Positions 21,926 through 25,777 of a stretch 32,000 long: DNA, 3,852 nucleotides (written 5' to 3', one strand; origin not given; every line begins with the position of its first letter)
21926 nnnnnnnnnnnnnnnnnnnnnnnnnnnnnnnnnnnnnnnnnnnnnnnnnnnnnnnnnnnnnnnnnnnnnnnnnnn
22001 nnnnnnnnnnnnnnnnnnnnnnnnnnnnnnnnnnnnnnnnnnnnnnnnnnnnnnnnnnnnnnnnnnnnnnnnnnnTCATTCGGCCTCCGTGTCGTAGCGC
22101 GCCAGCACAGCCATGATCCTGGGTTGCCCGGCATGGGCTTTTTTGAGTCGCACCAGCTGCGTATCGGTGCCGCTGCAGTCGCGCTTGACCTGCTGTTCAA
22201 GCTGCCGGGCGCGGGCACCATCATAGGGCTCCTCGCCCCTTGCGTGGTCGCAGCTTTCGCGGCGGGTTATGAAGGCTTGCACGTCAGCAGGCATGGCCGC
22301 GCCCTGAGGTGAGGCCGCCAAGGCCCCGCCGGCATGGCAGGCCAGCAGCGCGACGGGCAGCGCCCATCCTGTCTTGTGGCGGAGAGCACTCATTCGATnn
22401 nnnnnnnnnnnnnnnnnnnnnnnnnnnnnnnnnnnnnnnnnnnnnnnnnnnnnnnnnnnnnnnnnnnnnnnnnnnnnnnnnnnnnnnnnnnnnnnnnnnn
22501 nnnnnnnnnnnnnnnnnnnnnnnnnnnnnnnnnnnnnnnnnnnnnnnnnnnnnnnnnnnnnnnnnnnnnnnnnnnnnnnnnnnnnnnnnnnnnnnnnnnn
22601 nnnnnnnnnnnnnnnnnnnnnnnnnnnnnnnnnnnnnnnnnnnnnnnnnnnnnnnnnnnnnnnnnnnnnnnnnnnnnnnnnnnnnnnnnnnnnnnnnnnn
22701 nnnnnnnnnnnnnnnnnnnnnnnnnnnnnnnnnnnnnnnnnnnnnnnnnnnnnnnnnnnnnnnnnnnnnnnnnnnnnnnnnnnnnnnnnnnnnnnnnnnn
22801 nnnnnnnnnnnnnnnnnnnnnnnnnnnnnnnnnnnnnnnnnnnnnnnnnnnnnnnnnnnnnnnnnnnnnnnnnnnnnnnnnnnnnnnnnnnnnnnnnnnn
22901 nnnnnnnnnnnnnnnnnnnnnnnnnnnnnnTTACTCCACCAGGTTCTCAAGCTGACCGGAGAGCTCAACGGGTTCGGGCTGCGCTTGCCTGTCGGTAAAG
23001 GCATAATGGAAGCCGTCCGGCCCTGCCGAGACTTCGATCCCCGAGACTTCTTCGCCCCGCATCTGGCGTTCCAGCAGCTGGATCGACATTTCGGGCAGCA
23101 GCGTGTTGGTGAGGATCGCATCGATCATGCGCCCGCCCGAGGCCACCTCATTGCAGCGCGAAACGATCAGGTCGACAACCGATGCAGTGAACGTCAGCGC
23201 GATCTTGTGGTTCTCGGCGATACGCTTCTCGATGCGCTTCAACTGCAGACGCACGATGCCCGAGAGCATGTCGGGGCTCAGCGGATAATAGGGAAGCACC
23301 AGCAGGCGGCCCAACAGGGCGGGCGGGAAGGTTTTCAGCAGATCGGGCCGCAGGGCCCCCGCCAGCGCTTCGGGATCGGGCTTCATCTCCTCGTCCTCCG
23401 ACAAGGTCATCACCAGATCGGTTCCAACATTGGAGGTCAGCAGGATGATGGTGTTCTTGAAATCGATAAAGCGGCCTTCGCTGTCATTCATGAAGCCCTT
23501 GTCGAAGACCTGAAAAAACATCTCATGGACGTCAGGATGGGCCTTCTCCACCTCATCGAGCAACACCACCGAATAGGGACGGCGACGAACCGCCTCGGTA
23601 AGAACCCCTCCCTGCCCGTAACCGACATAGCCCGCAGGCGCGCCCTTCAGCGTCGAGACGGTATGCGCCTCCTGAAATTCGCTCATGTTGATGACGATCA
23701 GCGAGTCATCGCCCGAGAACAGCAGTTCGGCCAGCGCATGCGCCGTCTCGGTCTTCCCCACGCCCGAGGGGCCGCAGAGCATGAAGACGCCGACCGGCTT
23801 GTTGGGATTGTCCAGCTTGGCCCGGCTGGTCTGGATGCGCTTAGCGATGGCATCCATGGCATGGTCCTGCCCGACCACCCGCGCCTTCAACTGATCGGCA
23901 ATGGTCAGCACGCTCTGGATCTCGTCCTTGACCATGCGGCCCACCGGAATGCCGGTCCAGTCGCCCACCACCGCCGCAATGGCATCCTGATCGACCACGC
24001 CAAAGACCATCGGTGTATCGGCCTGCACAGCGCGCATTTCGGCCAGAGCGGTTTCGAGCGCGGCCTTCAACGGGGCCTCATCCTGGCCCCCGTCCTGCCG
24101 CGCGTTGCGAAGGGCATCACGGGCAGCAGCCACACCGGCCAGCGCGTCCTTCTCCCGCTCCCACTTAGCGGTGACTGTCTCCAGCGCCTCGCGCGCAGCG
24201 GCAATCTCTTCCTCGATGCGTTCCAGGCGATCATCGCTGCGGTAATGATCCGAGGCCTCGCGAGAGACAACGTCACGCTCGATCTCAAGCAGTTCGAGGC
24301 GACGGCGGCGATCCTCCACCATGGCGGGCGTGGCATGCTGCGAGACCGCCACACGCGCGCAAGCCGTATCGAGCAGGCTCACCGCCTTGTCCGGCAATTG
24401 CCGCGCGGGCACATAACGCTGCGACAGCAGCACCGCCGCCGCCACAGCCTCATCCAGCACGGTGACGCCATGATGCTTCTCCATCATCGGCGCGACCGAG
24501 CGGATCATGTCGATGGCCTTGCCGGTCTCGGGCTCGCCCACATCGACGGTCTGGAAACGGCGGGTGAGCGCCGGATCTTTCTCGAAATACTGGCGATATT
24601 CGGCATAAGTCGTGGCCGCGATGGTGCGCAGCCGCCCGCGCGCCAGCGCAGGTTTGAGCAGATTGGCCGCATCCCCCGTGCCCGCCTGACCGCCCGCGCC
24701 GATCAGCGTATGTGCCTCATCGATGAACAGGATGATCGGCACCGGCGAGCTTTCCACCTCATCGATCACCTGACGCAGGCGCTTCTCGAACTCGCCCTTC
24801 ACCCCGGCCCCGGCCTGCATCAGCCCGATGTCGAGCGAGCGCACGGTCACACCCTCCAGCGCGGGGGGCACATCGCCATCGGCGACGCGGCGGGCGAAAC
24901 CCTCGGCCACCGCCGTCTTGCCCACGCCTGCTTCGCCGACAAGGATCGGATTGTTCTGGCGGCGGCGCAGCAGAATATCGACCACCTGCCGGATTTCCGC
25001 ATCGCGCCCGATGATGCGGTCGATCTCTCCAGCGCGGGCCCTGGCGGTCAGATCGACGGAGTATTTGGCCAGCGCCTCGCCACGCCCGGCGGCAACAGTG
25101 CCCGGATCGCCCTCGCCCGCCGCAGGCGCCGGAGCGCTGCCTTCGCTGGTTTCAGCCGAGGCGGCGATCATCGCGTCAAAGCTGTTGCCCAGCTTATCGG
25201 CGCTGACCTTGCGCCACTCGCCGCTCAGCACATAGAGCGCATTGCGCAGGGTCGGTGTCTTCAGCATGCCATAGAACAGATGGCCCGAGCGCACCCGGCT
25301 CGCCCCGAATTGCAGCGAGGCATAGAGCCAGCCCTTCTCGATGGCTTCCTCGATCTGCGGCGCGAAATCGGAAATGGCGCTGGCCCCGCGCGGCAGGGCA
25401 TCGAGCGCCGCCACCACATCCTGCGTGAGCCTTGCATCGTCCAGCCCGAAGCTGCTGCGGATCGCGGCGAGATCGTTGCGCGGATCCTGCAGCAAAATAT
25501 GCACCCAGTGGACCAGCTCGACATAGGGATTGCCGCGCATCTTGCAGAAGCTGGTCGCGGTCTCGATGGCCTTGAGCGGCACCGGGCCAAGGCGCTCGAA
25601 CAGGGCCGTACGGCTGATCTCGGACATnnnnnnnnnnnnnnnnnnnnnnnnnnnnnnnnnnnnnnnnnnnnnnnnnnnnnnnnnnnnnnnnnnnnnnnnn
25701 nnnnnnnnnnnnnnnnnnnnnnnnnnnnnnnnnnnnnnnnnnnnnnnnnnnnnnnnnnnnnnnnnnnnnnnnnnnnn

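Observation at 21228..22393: Signal-less LAS/M15 peptidase with PG-binding domain plus upstream lipoprotein: candidate cell-wall effector/immunity pair, immunity first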

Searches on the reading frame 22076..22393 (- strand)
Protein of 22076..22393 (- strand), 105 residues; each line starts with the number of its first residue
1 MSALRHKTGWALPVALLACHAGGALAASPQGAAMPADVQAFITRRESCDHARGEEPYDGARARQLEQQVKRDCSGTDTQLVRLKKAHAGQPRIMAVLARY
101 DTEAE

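Call 6: search_protein_families(library=pfam, proteins=[window:22076-22393:-], max_evalue=0.1)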
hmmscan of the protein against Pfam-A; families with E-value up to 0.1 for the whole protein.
window:22076-22393:- (105 aa): 0 families

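Call 7: search_protein_families(library=ncbifam, proteins=[window:22076-22393:-], max_evalue=0.1)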
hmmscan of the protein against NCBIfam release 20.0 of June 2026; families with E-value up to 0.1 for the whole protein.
window:22076-22393:- (105 aa): 0 families

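Call 55: find_homologous_proteins(query=window:22076-22393:-)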
Query window:22076-22393:- (105 aa): 4 proteins with E <= 0.001 among 17 candidates.
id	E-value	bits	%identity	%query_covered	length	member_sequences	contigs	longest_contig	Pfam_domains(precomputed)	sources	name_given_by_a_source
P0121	8.5e-63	227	100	100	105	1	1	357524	-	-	-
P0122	5.7e-37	144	72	90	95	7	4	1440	-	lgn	-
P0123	4.6e-36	141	67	100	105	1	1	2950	-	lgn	-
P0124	1.3e-29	120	59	96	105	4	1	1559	-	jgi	jgi:hypothetical protein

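Call 59: search_protein_families(library=padloc, proteins=[window:22076-22393:-], max_evalue=0.1)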
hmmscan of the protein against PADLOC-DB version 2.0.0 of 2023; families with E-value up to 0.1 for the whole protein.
window:22076-22393:- (105 aa): 0 families

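Call 60: search_protein_families(library=phrogs, proteins=[window:22076-22393:-], max_evalue=0.1)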
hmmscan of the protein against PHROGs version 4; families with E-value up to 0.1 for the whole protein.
window:22076-22393:- (105 aa): 0 families

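Call 77: find_homologous_proteins(query=A5)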
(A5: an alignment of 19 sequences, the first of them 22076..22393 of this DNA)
Query A5 (19 sequences) (105 aa, profile of the alignment): 427 proteins with E <= 0.001 among 5638 candidates; the best 120 are listed.
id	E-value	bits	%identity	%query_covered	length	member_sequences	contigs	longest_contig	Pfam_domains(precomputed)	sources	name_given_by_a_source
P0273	1.3e-30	123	50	69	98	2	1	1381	-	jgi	jgi:hypothetical protein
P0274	2.8e-30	122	49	75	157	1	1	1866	-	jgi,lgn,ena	-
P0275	3.5e-30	122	53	70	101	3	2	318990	-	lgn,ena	-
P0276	5.3e-30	121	49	69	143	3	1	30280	-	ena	-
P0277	7.3e-30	121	48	87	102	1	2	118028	-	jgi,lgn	jgi:hypothetical protein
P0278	7.6e-30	121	42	66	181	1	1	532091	-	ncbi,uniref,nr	ncbi:hypothetical protein [Azohydromonas caseinilytica]|uniref:Uncharacterized protein n=1 Tax=Azohy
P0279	8.4e-30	120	51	70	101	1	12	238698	-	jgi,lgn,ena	jgi:hypothetical protein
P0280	9.1e-30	120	50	70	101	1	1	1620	-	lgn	-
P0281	1.1e-29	120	57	71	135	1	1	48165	-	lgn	-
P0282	1.7e-29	119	47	69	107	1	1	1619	-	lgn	-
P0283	2.0e-29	119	49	66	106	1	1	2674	-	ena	-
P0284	2.1e-29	119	40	94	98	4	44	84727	-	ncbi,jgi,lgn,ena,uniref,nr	ncbi:hypothetical protein [Sphingomonas segetis]|jgi:hypothetical protein|uniref:hypothetical protei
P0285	2.6e-29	119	47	69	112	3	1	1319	-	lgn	-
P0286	2.6e-29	119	47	71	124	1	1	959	-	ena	-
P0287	3.4e-29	119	50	69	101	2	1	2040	-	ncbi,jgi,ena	-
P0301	1.2e-28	117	50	70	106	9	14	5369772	-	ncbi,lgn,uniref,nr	ncbi:hypothetical protein [Azorhizobium caulinodans]|uniref:hypothetical protein n=1 Tax=Azorhizobiu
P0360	4.0e-27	112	43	70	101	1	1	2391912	-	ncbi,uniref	ncbi:hypothetical protein ACFQPC_08170 [Herminiimonas glaciei]|uniref:Uncharacterized protein n=1 Ta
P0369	5.7e-27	111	39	96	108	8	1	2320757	-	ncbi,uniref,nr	ncbi:hypothetical protein [Agrobacterium sp. LMR679]|uniref:hypothetical protein n=1 Tax=Agrobacteri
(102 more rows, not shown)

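Call 78: find_encoding_contigs(protein=P0301, flank=9000, max_places=1)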
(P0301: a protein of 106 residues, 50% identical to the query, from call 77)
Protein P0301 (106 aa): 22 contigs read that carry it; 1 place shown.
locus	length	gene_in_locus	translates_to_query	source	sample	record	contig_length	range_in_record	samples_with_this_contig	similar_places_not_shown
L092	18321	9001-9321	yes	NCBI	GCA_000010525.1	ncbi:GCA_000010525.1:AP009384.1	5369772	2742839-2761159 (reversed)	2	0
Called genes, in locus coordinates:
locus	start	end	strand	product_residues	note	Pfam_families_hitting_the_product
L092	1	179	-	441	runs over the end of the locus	PF25917:BSH_RND, PF25973:BSH_CzcB (weak), PF25876:HH_MFP_RND, PF25944:Beta-barrel_RND, PF25967:RND-MFP_C, PF25975:CzcB_C (weak), PF25989:YknX_C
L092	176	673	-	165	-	PF13801:Metal_resist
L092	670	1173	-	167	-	-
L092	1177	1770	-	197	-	PF04542:Sigma70_r2, PF08281:Sigma70_r4_2, PF04545:Sigma70_r4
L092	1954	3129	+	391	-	PF25954:Beta-barrel_RND_2 (faint), PF25917:BSH_RND, PF25973:BSH_CzcB (weak), PF25876:HH_MFP_RND, PF25944:Beta-barrel_RND, PF25967:RND-MFP_C, PF25989:YknX_C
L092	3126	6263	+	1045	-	PF00873:ACR_tran, PF03176:MMPL (weak)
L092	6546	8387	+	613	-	PF00920:ILVD_EDD_N, PF24877:ILV_EDD_C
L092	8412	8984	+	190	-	-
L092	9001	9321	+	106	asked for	-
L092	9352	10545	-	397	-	PF00871:Acetate_kinase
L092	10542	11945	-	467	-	PF13452:FAS1_DH_region, PF01575:MaoC_dehydratas, PF01515:PTA_PTB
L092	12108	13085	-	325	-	PF06748:DUF1217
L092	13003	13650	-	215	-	-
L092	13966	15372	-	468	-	PF06808:DctM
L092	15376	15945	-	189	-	PF04290:DctQ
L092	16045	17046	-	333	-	PF03480:DctP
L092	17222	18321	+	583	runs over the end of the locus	PF00672:HAMP, PF00015:MCPsignal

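Call 79: find_encoding_contigs(protein=P0369, flank=9000, max_places=1)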
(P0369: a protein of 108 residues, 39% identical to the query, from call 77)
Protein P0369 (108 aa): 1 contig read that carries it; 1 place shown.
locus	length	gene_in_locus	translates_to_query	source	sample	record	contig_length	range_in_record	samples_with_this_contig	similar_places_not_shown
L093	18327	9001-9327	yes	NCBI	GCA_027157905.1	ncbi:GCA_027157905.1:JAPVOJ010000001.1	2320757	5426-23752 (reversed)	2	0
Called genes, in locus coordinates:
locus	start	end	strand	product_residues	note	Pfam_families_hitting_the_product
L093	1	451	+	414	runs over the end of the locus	PF02274:ADI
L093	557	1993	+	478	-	PF01979:Amidohydro_1, PF07969:Amidohydro_3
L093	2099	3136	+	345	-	PF01594:AI-2E_transport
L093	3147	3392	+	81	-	PF04070:DUF378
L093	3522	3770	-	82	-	-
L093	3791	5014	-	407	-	PF05990:DUF900, PF12697:Abhydrolase_6 (weak)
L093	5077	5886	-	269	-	PF04199:Cyclase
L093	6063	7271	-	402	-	PF07690:MFS_1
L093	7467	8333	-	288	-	PF12146:Hydrolase_4 (faint), PF00561:Abhydrolase_1, PF12697:Abhydrolase_6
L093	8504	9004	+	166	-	-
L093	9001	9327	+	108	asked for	-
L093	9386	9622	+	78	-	-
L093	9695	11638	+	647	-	PF05992:SbmA_BacA, PF06472:ABC_membrane_2, PF00005:ABC_tran, PF13191:AAA_16 (faint)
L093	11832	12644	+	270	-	PF14026:SCO4226-like, PF00211:Guanylate_cyc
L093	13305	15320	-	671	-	-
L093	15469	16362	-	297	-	PF00892:EamA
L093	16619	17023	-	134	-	-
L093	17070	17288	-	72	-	-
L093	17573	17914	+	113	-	PF12840:HTH_20, PF17782:WHD_DprA (weak), PF01022:HTH_5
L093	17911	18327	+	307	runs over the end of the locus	PF10604:Polyketide_cyc2 (weak), PF08327:AHSA1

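Call 80: find_encoding_contigs(protein=P0360, flank=9000, max_places=1)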
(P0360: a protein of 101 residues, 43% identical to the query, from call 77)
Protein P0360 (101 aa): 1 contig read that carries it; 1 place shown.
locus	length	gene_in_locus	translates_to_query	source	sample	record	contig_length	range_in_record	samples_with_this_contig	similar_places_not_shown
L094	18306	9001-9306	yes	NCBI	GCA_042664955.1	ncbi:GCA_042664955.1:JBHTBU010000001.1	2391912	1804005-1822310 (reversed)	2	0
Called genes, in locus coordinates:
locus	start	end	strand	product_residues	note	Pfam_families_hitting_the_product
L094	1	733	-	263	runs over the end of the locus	PF05209:MinC_N, PF03775:MinC_C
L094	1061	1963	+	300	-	PF04381:RdgC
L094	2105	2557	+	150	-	PF11026:DUF2721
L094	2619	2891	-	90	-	PF04362:Iron_traffic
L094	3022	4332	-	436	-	PF00696:AA_kinase, PF00583:Acetyltransf_1, PF13508:Acetyltransf_7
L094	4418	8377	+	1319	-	PF00270:DEAD (weak), PF00271:Helicase_C, PF04408:WHD_HA2, PF21010:HA2_C, PF07717:OB_NTP_bind, PF11898:DUF3418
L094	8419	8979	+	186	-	-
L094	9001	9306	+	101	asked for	-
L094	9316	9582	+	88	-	-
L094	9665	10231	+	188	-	PF22769:DCD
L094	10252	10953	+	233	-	-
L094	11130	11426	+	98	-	-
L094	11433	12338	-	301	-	PF00126:HTH_1, PF03466:LysR_substrate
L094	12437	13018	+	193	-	PF02417:Chromate_transp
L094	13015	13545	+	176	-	PF02417:Chromate_transp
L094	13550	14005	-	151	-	PF16743:PliI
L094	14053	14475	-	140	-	PF00903:Glyoxalase, PF12681:Glyoxalase_2 (weak)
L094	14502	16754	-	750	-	PF03709:OKR_DC_1_N, PF01276:OKR_DC_1, PF03711:OKR_DC_1_C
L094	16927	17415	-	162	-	PF00186:DHFR_1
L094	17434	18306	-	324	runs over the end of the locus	PF00303:Thymidylat_synt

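Call 89: search_solved_structures(query=A6, max_evalue=10, show_alignments=1)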
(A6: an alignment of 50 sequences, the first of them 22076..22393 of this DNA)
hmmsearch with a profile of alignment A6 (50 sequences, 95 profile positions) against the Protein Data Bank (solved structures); distinct sequences matched with E-value up to 10: 3.
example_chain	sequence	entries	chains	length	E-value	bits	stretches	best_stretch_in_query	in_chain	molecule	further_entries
8ydl_A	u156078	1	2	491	0.2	15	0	59-87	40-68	Fusion glycoprotein F2, F1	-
6m6z_A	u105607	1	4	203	0.24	14.7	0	51-79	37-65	TMH4C4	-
2lm4_A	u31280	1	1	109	1.4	12.2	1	42-92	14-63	Succinate dehydrogenase assembly factor 2, mitochondrial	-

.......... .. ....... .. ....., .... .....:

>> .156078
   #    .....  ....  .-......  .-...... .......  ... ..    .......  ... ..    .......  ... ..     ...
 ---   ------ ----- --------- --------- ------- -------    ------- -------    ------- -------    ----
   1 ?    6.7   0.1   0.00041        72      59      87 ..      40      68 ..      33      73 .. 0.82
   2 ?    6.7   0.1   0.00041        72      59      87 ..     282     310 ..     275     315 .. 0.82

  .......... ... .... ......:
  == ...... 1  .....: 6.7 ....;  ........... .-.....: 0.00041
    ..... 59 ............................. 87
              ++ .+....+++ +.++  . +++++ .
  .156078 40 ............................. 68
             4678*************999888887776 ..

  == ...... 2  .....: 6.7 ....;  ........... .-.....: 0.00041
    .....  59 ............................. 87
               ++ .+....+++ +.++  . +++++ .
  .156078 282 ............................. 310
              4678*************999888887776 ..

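Call 92: predict_structure(alignment_id=A6)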
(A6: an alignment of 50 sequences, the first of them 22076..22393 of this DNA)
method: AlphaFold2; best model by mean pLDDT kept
length: 105 residues; sequences in the alignment: 50
mean_pLDDT: 82.2   pTM: 0.64
mean pLDDT of the five models: 82.2, 81.8, 81.6, 81.1, 81.1
residues with pLDDT >= 90: 67; 70-90: 3; 50-70: 33; < 50: 2
segments of 3 or more residues with pLDDT < 50: none
pLDDT, mean of each block of 10 residues (from residue 1): 56 54 57 88 95 96 97 95 97 95 69
secondary structure, 60 per line:
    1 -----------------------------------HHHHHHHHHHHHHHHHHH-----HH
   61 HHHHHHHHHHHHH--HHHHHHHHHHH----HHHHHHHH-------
elements in order: H36-53 H59-73 H76-86 H91-98

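Call 94: fold_search(model_id=the predicted structure, library=pdb)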
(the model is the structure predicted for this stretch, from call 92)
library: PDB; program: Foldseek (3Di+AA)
matches with E <= 10: 44; with E <= 0.001: 0
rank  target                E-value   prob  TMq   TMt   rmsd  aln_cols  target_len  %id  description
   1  2y3b                  2.1e+00  0.25  0.36  0.34   6.6        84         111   17  Co-bound form of Cupriavidus metallidurans CH34 CnrXs (released 2011-03-30)
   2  5wi4_B                2.8e+00  0.13  0.23  0.20   5.7        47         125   23  CRYSTAL STRUCTURE OF DYNLT1/TCTEX-1 IN COMPLEX WITH ARHGEF2 (released 2017-11-15)
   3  4wwb                  3.1e+00  0.21  0.36  0.35   6.2        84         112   18  High-resolution structure of the Ni-bound form of the Y135F mutant of C. metallidurans CnrXs (released 2015-02-11)
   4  7xnj_A                3.8e+00  0.28  0.35  0.52   5.8        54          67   26  Stress Response Facilitator A SrfA (released 2023-05-03)
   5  2y39                  4.3e+00  0.16  0.36  0.35   6.2        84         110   18  Ni-bound form of Cupriavidus metallidurans CH34 CnrXs (released 2011-03-30)
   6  5wi4_C                4.3e+00  0.10  0.23  0.20   5.8        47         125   23  CRYSTAL STRUCTURE OF DYNLT1/TCTEX-1 IN COMPLEX WITH ARHGEF2 (released 2017-11-15)
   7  8j07_n8               4.5e+00  0.11  0.23  0.24   5.8        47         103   23  96nm repeat of human respiratory doublet microtubule and associated axonemal complexes (released 2023-07-26)
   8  8otz_F5               4.5e+00  0.06  0.24  0.23  13.9        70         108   11  48-nm repeat of the native axonemal doublet microtubule from bovine sperm (released 2023-11-22)
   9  9fqr_F0               4.8e+00  0.04  0.22  0.14  14.0        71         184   15  96-nm repeat of axonemal doublet microtubules from bovine sperm (released 2025-03-26)
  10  8j07_l8               5.1e+00  0.10  0.23  0.24   5.8        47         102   23  96nm repeat of human respiratory doublet microtubule and associated axonemal complexes (released 2023-07-26)
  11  5j9t_D                5.1e+00  0.10  0.34  0.30  12.3        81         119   14  Crystal structure of the NuA4 core complex (released 2016-10-26)
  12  8to0_AG               5.5e+00  0.04  0.21  0.12  14.2        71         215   14  48-nm repeating structure of doublets from mouse sperm flagella (released 2023-11-01)
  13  3lay_F                5.8e+00  0.08  0.25  0.31   5.6        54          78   20  Alpha-Helical barrel formed by the decamer of the zinc resistance-associated protein (STM4172) from Salmonella enteric (released 2010-01-19)
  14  2y3h_C                6.2e+00  0.14  0.36  0.35   6.2        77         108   19  E63Q mutant of Cupriavidus metallidurans CH34 CnrXs (released 2011-03-30)
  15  8glv_CP               6.2e+00  0.10  0.23  0.21   7.7        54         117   18  96-nm repeat unit of doublet microtubules from Chlamydomonas reinhardtii flagella (released 2023-05-31)
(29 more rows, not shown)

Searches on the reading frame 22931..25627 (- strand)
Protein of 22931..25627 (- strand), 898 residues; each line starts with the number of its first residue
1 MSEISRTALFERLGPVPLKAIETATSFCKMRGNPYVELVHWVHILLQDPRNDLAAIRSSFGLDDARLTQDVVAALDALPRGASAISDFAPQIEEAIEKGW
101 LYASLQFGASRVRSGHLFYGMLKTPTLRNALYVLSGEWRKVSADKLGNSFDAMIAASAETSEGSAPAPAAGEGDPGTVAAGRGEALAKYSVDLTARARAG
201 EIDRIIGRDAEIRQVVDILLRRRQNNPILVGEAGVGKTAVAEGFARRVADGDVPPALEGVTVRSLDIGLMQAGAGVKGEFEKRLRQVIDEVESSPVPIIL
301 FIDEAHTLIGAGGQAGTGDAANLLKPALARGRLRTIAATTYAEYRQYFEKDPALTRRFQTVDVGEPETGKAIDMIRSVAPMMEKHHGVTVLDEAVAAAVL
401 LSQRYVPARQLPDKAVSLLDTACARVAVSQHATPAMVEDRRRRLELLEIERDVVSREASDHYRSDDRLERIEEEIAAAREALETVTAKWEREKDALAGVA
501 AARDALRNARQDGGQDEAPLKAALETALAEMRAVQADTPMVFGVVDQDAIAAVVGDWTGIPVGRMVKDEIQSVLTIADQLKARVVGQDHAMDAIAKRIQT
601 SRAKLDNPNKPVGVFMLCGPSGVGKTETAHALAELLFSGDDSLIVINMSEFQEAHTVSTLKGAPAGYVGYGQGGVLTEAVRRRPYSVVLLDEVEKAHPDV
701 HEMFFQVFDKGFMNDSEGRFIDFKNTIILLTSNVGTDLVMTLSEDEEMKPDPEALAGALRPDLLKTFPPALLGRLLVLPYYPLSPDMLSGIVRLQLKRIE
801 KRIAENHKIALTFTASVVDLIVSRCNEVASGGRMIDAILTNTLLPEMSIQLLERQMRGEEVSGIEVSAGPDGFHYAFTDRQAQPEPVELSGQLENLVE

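Call 13: search_protein_families(library=pfam, proteins=[window:22931-25627:-], max_evalue=0.001)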
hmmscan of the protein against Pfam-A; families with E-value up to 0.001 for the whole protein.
window:22931-25627:- (898 aa): 18 families
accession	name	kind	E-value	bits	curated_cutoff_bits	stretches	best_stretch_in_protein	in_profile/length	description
PF07724.20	AAA_2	-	4.6e-55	186.6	27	1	610-775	1-163/166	AAA domain (Cdc48 subfamily)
PF17871.7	AAA_lid_9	-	5e-28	97.5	22.8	1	370-466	4-98/104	AAA lid domain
PF00004.35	AAA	-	4.4e-20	72.9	21.2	2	228-359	2-124/131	ATPase family associated with various cellular activities (AAA)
PF10431.15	ClpB_D2-small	-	1.9e-14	53.9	21.9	1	783-857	1-74/81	C-terminal, D2-small domain, of ClpB protein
PF07728.20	AAA_5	-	7.8e-13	49.1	22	1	615-733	2-122/139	AAA domain (dynein-related subfamily)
PF13401.12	AAA_22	-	1.5e-10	41.9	27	0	223-324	4-104/130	AAA domain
PF13191.12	AAA_16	-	1.9e-10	41.9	32.6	1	205-251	2-51/167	AAA ATPase domain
PF00158.32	Sigma54_activat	-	1.4e-06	28.5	20.2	1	613-712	23-121/168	Sigma-54 interaction domain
PF20720.3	nSTAND3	-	1.3e-05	25.3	27.2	0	614-655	19-58/155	Novel STAND NTPase 3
PF12775.13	AAA_7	-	3.5e-05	23.9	25.8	0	615-657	36-78/181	P-loop containing dynein motor region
PF05729.18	NACHT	-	6.7e-05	23.2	26.7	0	228-254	4-30/167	NACHT domain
PF13479.12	AAA_24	-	6.7e-05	23.2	27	0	615-703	5-83/195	AAA domain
PF06414.18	Zeta_toxin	-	8.2e-05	22.6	22.3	0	606-655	11-58/199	Zeta toxin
PF13481.12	AAA_25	-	9.2e-05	22.6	27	0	201-295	11-99/195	AAA domain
PF05621.17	TniB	-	0.00012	22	22.4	0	212-248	23-59/189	Bacterial TniB protein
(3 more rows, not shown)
